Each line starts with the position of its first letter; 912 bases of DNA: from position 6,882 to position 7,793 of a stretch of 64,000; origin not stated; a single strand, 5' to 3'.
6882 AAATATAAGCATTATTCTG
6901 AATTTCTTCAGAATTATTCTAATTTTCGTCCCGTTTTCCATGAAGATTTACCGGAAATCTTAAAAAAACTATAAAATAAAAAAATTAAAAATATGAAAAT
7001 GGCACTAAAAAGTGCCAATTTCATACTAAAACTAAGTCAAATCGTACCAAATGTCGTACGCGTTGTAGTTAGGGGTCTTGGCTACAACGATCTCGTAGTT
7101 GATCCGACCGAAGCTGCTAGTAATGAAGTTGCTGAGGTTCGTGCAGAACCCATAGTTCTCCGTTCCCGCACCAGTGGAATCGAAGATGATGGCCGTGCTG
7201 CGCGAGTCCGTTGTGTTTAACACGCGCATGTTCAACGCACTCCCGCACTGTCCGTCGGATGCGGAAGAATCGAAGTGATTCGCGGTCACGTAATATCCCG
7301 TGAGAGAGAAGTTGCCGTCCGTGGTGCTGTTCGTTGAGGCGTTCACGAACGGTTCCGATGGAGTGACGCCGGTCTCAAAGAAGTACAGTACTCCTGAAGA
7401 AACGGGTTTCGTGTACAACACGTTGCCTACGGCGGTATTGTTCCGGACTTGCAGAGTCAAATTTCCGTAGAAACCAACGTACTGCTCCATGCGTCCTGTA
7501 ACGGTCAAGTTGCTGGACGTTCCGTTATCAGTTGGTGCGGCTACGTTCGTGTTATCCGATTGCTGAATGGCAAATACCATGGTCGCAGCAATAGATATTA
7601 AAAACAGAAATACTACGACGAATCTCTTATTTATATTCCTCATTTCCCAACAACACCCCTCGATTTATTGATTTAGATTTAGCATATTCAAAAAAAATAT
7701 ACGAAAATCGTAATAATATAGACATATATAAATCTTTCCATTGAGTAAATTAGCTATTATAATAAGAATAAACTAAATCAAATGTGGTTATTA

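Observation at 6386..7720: Duplicated Lrp regulator plus small secreted glycoprotein cassette (copy 1 of a triplicated family)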

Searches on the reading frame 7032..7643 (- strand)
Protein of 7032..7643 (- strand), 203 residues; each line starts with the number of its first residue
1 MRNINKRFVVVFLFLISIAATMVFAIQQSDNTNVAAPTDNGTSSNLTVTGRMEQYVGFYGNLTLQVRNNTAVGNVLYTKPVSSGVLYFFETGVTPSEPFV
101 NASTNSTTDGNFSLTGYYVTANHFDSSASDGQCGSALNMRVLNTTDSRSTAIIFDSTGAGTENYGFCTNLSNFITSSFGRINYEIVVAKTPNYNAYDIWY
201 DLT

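Call 7: search_protein_families(library=pfam, proteins=[window:7032-7643:-], max_evalue=1)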
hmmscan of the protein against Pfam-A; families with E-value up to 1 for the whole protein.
window:7032-7643:- (203 aa): 1 family
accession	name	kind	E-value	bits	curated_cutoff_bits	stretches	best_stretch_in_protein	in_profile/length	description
PF16492.10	Cadherin_C_2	-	0.18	12.9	31.5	0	9-39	12-42/85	Cadherin cytoplasmic C-terminal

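Call 8: search_protein_families(library=ncbifam, proteins=[window:7032-7643:-], max_evalue=1)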
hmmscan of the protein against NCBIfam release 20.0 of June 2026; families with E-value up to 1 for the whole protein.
window:7032-7643:- (203 aa): 0 families

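Call 9: find_homologous_proteins(query=window:7032-7643:-)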
Query window:7032-7643:- (203 aa): 22 proteins with E <= 0.001 among 203 candidates.
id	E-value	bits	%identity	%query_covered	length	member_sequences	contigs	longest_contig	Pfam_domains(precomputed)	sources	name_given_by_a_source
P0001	4.6e-108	377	86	100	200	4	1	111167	-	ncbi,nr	ncbi:hypothetical protein KJ765_04370 [Candidatus Micrarchaeota archaeon]|nr:hypothetical protein [C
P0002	3.8e-83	296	69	97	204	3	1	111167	-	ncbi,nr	ncbi:hypothetical protein KJ765_04360 [Candidatus Micrarchaeota archaeon]|nr:hypothetical protein [C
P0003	2.4e-77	277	71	87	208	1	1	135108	-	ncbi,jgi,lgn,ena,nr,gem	ncbi:hypothetical protein KJ765_00505 [Candidatus Micrarchaeota archaeon]|nr:hypothetical protein [C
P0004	5.6e-65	237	59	100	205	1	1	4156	-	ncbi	-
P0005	3.2e-62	228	60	96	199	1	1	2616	-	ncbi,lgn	-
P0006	6.9e-59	217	57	100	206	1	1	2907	-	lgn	-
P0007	2.0e-57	212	54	95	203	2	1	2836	-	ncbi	-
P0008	2.2e-56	209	53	98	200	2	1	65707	-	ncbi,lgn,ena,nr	ncbi:hypothetical protein KJ765_00760 [Candidatus Micrarchaeota archaeon]|nr:hypothetical protein [C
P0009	3.5e-55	205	54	98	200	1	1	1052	-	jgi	jgi:hypothetical protein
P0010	1.3e-54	203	56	100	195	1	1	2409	-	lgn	-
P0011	5.7e-54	201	53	97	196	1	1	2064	-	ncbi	-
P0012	2.8e-52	195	52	98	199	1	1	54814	-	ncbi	ncbi:MAG: hypothetical protein V1787_06065 [Candidatus Micrarchaeota archaeon]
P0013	3.9e-51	192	50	100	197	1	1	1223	-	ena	-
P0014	5.2e-50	188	55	89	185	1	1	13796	-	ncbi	ncbi:MAG: hypothetical protein V1787_06440 [Candidatus Micrarchaeota archaeon]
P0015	1.6e-48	183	51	97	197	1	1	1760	-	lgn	-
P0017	2.3e-47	179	52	84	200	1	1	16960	-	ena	-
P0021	4.5e-40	156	44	99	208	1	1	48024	-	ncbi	ncbi:MAG: hypothetical protein V1835_02300 [Candidatus Micrarchaeota archaeon]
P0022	4.7e-35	139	45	91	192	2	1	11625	-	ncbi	-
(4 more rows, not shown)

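Call 15: search_solved_structures(query=A4, max_evalue=10, show_alignments=2)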
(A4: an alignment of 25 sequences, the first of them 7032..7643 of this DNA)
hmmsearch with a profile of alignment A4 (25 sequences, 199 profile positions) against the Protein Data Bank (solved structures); distinct sequences matched with E-value up to 10: 0.

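Call 19: find_encoding_contigs(protein=P0003, flank=5000, max_places=2)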
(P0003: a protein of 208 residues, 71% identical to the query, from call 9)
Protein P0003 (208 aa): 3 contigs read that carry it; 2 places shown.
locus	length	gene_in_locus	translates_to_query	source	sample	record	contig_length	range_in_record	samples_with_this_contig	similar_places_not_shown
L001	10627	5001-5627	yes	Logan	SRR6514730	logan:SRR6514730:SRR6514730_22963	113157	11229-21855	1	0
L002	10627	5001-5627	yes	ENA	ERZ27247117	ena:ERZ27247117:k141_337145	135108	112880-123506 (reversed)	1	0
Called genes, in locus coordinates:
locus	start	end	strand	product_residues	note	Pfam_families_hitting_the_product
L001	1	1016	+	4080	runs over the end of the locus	?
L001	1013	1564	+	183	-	-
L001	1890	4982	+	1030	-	-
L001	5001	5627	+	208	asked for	-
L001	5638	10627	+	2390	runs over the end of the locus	-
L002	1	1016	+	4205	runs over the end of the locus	?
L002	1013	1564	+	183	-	-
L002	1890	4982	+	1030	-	-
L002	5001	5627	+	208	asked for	-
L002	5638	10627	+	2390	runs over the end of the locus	-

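Call 20: find_encoding_contigs(protein=P0008, flank=5000, max_places=2)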
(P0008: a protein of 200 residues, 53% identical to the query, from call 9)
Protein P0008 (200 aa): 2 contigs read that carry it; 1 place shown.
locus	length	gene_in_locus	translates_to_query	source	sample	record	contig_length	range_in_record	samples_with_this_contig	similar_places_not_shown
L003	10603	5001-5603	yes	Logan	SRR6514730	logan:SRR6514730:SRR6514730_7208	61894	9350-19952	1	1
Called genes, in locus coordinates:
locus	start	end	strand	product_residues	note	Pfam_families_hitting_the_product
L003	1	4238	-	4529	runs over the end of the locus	?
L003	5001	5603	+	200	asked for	-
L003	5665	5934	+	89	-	-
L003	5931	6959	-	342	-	-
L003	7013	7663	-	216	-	-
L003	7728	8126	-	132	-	-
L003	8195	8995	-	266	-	PF00142:Fer4_NifH (faint), PF01656:CbiA, PF06564:CBP_BcsQ (weak), PF10609:ParA, PF13614:AAA_31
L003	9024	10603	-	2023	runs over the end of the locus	PF10633:NPCBM_assoc (weak), PF01835:MG2 (faint)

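Call 21: find_encoding_contigs(protein=P0012, flank=5000, max_places=2)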
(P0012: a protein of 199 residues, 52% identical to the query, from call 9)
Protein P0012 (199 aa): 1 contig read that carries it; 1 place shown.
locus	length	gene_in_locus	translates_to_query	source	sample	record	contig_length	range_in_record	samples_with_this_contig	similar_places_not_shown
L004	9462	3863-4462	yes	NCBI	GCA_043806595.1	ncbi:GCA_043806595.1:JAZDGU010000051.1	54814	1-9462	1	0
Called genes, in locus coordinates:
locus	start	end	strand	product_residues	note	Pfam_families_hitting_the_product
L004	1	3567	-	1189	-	PF13620:CarboxypepD_reg (faint), PF24107:DUF7382 (faint), PF16640:Big_3_5 (faint), PF02369:Big_1 (faint), PF01835:MG2 (faint), PF08308:PEGA (weak), PF00630:Filamin (faint)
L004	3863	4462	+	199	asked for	-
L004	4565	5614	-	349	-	-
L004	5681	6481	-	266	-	PF00142:Fer4_NifH (faint), PF01656:CbiA, PF06564:CBP_BcsQ (weak), PF10609:ParA, PF13614:AAA_31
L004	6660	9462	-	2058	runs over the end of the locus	PF10633:NPCBM_assoc (weak), PF01835:MG2 (faint)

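Call 22: predict_structure(alignment_id=A4)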
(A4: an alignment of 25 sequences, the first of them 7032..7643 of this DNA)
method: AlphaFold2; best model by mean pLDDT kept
length: 203 residues; sequences in the alignment: 25
mean_pLDDT: 81.7   pTM: 0.69
mean pLDDT of the five models: 81.7, 75.4, 74.1, 68.9, 56.1
residues with pLDDT >= 90: 96; 70-90: 68; 50-70: 23; < 50: 16
segments of 3 or more residues with pLDDT < 50: 24-33, 39-41
pLDDT, mean of each block of 10 residues (from residue 1): 64 72 46 47 63 90 91 90 93 89 92 93 86 80 92 84 91 89 93 87 84
secondary structure, 60 per line:
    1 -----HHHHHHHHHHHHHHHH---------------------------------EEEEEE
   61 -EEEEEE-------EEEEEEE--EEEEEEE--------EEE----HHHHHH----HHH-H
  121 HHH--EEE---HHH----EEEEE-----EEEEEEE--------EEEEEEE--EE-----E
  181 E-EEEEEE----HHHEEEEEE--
elements in order: H6-21 E55-60 E62-67 E75-81 E84-90 E99-101 H106-111 H120-123 E126-128 E139-143 E149-155 E164-170 E183-188 E196-201

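Call 23: find_encoding_contigs(protein=P0021, flank=5000, max_places=2)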
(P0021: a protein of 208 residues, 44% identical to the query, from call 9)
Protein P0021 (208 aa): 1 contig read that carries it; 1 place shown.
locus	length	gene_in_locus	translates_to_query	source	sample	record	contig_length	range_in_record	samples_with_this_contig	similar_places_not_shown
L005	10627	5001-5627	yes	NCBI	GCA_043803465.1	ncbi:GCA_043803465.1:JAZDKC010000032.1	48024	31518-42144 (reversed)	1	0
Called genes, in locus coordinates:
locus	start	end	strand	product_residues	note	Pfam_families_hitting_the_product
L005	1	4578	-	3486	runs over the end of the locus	PF08308:PEGA, PF00630:Filamin (faint), PF01835:MG2 (faint)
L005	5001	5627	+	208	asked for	-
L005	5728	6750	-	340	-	-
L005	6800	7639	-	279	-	PF00142:Fer4_NifH (faint), PF01656:CbiA, PF10609:ParA, PF13614:AAA_31, PF13500:AAA_26 (weak)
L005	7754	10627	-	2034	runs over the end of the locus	PF01835:MG2 (faint), PF10633:NPCBM_assoc (weak)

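Call 24: find_encoding_contigs(protein=P0014, flank=5000, max_places=2)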
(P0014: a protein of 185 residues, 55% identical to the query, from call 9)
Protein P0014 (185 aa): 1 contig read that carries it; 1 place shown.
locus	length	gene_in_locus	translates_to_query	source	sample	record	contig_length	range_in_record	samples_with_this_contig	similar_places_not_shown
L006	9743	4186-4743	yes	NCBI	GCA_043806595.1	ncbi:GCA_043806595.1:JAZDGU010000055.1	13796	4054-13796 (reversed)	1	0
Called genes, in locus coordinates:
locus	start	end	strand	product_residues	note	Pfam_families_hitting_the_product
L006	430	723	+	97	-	-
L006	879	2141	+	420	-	PF01637:ATPase_2 (weak), PF13173:AAA_14, PF13635:DUF4143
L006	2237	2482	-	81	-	PF05016:ParE_toxin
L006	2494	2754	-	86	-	-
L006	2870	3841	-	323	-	PF00633:HHH (faint), PF14520:HHH_5, PF00154:RecA_N, PF13481:AAA_25, PF06745:ATPase (weak), PF08423:Rad51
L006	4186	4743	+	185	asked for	-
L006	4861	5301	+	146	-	PF13404:HTH_AsnC-type, PF13412:HTH_24, PF01037:AsnC_trans_reg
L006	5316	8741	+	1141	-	-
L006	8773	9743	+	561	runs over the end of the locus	PF00404:Dockerin_1 (faint)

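Call 28: find_encoding_contigs(protein=P0017, flank=5000, max_places=2)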
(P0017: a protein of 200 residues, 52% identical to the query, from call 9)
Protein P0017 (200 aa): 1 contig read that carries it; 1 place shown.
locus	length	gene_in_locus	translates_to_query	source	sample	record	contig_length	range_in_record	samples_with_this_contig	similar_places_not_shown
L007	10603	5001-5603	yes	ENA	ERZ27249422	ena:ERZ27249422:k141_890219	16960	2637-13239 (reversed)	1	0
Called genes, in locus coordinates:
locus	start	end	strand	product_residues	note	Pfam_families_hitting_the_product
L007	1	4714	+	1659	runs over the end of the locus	-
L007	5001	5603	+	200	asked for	-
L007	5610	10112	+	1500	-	-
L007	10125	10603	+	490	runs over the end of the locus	PF04122:CW_binding_2 (faint)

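Call 29: find_encoding_contigs(protein=P0022, flank=5000, max_places=2)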
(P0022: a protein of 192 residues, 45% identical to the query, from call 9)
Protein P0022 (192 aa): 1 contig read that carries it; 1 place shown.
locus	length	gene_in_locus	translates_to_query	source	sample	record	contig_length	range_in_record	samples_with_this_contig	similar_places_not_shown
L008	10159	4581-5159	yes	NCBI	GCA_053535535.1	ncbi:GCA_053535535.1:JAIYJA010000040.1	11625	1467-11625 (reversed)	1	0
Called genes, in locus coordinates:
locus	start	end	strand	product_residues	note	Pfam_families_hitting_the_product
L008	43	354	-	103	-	-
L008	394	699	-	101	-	-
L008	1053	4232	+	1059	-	-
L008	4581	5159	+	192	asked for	-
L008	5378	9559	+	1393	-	-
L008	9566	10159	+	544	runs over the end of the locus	-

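Call 37: fold_search(model_id=the predicted structure, library=pdb)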
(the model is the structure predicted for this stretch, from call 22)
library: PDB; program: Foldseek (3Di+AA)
matches with E <= 10: 236; with E <= 0.001: 0
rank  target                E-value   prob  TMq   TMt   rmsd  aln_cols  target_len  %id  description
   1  4pws                  4.3e-01  0.08  0.18  0.19  11.5       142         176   12  Crystal structure of secreted proline rich antigen MTC28 (Rv0040c) at 2.15 A with bound chloride from Mycobacterium tube (released 2015-03-25)
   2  7vst_A                9.3e-01  0.06  0.16  0.08   9.1        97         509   15  Phosphoglucomutase_tlr1976 (released 2022-11-02)
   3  9occ_A                9.9e-01  0.05  0.14  0.17  13.5       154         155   12  Sf11 bacteriophage tail (released 2025-11-12)
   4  8zdj_S                1.0e+00  0.06  0.17  0.14  14.3       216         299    8  Cryo-EM structure of Mycobacteriophage Douge genome-packed connector (gp5, gp9, gp10, gp12 and gp13) (released 2025-06-25)
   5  6cpr_A                1.1e+00  0.02  0.12  0.14  13.8       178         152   11  Crystal structure of 4-1BBL/4-1BB complex in C2 space group (released 2018-05-09)
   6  6cpr_B                1.2e+00  0.04  0.15  0.18  12.9       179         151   11  Crystal structure of 4-1BBL/4-1BB complex in C2 space group (released 2018-05-09)
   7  9pr8_A                1.3e+00  0.09  0.21  0.10  11.6       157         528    9  Crystal Structure of the Clostridiodes difficile CspC-CspA heterodimer. (released 2026-01-21)
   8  6gg9_C                1.4e+00  0.03  0.13  0.18  11.2       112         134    5  Crystal structures of a short blue light photoreceptor protein PpSB1-LOV mutant (dark state) - R61H/R66I (released 2018-07-25)
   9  1pn4_C                1.6e+00  0.09  0.18  0.16   7.1       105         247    8  Crystal structure of 2-enoyl-CoA hydratase 2 domain of Candida tropicalis multifunctional enzyme type 2 complexed with (released 2004-04-13)
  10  5i9q_G                1.6e+00  0.03  0.14  0.11  18.3       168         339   10  Crystal structure of 3BNC55 Fab in complex with 426c.TM4deltaV1-3 gp120 (released 2016-05-04)
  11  6sno                  1.7e+00  0.10  0.20  0.09   8.1        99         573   12  Crystal structures of human PGM1 isoform 2 (released 2020-04-08)
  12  5vin_A                1.8e+00  0.06  0.18  0.08   7.8       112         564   16  Crystal Structure of the R515Q missense variant of human PGM1 (released 2018-06-27)
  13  2an1_C                1.8e+00  0.02  0.12  0.10  16.6       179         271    7  Structural Genomics, The crystal structure of a putative kinase from Salmonella typhimurim LT2 (released 2005-09-27)
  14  9m7c_A                1.8e+00  0.02  0.13  0.14  13.6       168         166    8  Cryo-EM structure of bacteriophage NF5 tail tube (released 2025-12-17)
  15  9jgh_C                1.8e+00  0.01  0.09  0.10  17.6       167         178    8  cryo-EM structure of the TTP polymer at the tube's end (released 2025-07-16)
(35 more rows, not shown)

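Call 39: search_protein_representatives(alignment_id=A4)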
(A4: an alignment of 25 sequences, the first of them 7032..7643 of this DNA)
Query: 25 sequences, 199 profile positions. Proteins with E-value up to 0.001 (for the whole library): 22; up to 1e-10: 13; up to 1e-30: 6. The best 22 are listed.
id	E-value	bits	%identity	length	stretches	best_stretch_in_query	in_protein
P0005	1.1e-89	315.9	-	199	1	5-199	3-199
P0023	2.9e-69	249.2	-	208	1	8-198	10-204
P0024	7.1e-66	238.2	-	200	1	6-199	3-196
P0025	2.2e-62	226.8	-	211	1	7-199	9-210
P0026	1.5e-43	165.3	-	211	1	11-198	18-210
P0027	4.1e-39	150.8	-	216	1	13-196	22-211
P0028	8.6e-28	113.9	-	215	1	21-197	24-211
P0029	1.6e-23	99.9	-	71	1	129-199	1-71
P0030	1.9e-17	80.1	-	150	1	70-197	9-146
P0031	3.6e-16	76.0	-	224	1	11-197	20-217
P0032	1.6e-13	67.3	-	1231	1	49-199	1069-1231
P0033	3.6e-13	66.1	-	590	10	99-128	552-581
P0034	2.2e-11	60.3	-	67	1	1-66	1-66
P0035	1.2e-10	57.9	-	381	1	52-198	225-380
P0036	1.9e-10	57.2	-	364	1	51-197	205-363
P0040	4.3e-08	49.6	-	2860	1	51-186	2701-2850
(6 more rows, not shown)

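Call 51: find_related_loci(query=A4, collection=genome_contigs, flank=6000)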
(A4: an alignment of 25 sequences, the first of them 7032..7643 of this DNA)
Query A4 (203 aa) in genome_contigs; peptide patterns used: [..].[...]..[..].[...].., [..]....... (x = any residue, [..] = any of these).
32 stretches matched a pattern; 8 encode a relative of the query (tblastn E <= 1e-3); 8 distinct loci.
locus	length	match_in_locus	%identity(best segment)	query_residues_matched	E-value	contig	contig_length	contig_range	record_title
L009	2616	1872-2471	59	2-202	6e-69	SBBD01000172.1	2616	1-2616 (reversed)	MAG: archaeon isolate Bin_28_2_1 Hy_contig22690, whole genome shotgun sequence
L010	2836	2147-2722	54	11-202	6e-63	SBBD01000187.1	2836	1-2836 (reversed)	MAG: archaeon isolate Bin_28_2_1 Hy_contig3892, whole genome shotgun sequence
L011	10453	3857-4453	52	2-202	5e-58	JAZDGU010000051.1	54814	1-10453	MAG: Candidatus Micrarchaeota archaeon isolate MEGAHIT-group-0.283 k141_14734084, whole genome shotgun sequence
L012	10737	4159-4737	52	7-202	8e-57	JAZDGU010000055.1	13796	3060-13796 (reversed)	MAG: Candidatus Micrarchaeota archaeon isolate MEGAHIT-group-0.283 k141_13736359, whole genome shotgun sequence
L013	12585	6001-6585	47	7-202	2e-54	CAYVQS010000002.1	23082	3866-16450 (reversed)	MAG TPA_asm: Candidatus Micrarchaeota archaeon isolate SRP062349_co5_86 genome assembly, contig: NODE_624_length_23082_c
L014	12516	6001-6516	52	27-203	8e-54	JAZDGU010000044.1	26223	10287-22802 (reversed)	MAG: Candidatus Micrarchaeota archaeon isolate MEGAHIT-group-0.283 k141_7137406, whole genome shotgun sequence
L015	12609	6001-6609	44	1-201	2e-45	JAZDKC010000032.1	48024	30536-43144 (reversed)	MAG: Candidatus Micrarchaeota archaeon isolate MEGAHIT-group-0.512 k141_1275074, whole genome shotgun sequence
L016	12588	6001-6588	42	3-202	6e-45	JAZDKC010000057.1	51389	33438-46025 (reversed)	MAG: Candidatus Micrarchaeota archaeon isolate MEGAHIT-group-0.512 k141_13239050, whole genome shotgun sequence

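Call 52: find_related_loci(query=A4, collection=metagenome_contigs, flank=6000)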
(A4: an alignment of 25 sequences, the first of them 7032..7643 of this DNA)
Query A4 (203 aa) in metagenome_contigs; peptide patterns used: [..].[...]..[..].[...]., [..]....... (x = any residue, [..] = any of these).
148 stretches matched a pattern; 2 encode a relative of the query (tblastn E <= 1e-3); 2 distinct loci.
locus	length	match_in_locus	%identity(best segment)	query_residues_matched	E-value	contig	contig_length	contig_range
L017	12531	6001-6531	71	27-202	2e-84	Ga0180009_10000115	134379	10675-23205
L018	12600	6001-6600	53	1-202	2e-62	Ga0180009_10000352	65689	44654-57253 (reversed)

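Call 58: find_encoding_contigs(protein=P0003, flank=10000, max_places=1)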
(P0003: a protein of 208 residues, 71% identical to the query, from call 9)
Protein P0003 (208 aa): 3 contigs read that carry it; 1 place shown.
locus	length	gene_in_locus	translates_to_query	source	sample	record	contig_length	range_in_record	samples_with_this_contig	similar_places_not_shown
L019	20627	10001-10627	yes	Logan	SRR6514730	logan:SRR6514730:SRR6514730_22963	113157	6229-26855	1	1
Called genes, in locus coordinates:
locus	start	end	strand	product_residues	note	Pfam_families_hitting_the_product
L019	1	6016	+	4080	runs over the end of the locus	?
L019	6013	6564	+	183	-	-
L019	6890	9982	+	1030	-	-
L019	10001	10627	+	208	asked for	-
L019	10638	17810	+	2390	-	-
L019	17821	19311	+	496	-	PF04122:CW_binding_2 (faint)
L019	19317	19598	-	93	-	-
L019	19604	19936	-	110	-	-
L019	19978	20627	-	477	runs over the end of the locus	-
